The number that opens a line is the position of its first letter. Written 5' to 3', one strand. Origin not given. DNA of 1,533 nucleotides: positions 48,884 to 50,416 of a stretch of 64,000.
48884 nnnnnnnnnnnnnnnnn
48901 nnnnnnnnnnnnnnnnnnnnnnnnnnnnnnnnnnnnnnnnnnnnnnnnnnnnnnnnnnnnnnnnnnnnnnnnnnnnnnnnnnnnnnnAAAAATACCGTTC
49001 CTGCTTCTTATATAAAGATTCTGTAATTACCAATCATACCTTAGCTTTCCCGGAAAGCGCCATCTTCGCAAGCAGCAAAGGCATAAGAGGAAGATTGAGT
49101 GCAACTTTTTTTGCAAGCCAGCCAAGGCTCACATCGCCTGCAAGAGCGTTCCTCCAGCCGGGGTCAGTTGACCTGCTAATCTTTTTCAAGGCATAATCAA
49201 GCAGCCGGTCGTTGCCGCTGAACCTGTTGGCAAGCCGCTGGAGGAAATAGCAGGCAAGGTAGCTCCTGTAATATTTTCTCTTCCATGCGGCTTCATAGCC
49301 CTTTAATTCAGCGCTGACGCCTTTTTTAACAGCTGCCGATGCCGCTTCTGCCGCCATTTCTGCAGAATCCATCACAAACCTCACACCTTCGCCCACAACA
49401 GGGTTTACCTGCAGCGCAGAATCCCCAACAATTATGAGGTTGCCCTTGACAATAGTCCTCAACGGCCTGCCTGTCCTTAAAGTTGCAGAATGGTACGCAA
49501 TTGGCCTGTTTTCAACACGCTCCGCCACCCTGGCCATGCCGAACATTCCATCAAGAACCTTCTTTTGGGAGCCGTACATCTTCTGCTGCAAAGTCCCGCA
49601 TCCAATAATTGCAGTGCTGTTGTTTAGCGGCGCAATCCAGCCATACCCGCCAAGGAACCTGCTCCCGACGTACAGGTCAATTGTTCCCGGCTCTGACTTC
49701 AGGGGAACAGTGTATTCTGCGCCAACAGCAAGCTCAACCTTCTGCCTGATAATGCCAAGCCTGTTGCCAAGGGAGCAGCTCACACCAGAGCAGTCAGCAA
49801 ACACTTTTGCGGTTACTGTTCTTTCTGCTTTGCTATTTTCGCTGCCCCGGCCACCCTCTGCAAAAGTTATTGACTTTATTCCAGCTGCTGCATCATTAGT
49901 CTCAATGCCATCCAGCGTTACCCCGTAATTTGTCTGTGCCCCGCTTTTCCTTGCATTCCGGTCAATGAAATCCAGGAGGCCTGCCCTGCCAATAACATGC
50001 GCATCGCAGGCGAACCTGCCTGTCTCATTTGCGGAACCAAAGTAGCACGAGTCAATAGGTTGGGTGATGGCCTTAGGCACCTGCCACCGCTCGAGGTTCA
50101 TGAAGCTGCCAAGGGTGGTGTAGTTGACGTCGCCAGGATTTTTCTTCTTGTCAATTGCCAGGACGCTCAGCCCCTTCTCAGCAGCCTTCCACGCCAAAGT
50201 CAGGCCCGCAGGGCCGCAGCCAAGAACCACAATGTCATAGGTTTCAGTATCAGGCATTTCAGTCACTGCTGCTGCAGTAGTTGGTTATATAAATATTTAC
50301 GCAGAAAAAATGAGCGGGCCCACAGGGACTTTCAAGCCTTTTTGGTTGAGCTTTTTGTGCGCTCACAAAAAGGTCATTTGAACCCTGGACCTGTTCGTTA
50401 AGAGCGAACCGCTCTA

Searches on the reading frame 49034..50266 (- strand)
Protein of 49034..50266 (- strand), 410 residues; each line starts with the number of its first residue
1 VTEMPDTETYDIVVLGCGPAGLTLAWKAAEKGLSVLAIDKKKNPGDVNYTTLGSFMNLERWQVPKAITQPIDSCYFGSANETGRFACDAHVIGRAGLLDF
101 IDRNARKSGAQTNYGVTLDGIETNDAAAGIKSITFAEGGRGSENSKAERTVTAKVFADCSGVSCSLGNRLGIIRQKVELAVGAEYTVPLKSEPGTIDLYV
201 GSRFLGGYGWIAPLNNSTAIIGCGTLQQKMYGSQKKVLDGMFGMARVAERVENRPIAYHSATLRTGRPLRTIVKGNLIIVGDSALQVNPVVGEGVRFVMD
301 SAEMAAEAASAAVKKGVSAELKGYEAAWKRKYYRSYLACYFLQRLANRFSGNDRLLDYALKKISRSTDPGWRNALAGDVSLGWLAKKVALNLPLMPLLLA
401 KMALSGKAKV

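Call 14: find_encoding_contigs(protein=window:49034-50266:-, flank=2000, max_places=5)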
Protein window:49034-50266:- (410 aa): no gene with exactly this product is on record in the collection.

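Call 15: search_protein_families(library=pfam, proteins=[window:49034-50266:-])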
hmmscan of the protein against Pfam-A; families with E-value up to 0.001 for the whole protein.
window:49034-50266:- (410 aa): 11 families
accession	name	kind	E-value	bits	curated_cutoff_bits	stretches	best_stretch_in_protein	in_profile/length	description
PF05834.18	Lycopene_cycl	-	4.8e-07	29.6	23.4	1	11-44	1-36/380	Lycopene cyclase protein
PF12831.13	FAD_oxidored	-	4.5e-06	26.7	27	1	11-161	1-145/416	FAD dependent oxidoreductase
PF03486.20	HI0933_like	-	2.5e-05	24.3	50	1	11-47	2-38/244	HI0933-like protein Rossmann domain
PF01266.30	DAO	-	3.3e-05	24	27.9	1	11-45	1-35/353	FAD dependent oxidoreductase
PF01494.25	FAD_binding_3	-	6.5e-05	22.7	22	0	10-43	2-35/349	FAD binding domain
PF13450.12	NAD_binding_8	-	7.3e-05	23.4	21.9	1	14-45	1-32/68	NAD(P)-binding Rossmann-like domain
PF00890.30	FAD_binding_2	-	8.4e-05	22.4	20.4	1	11-43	1-33/414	FAD binding domain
PF04820.20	Trp_halogenase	-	0.00018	20.9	21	1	94-332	157-375/458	Tryptophan halogenase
PF07992.20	Pyr_redox_2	-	0.00019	21.4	26.1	1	10-43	1-35/291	Pyridine nucleotide-disulphide oxidoreductase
PF22578.2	GGR_cat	-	0.00038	20.7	27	1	188-241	12-67/88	Geranylgeranyl reductase catalytic domain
PF01946.23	Thi4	-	0.0005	19.8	26.2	1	2-45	10-54/235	Thi4 family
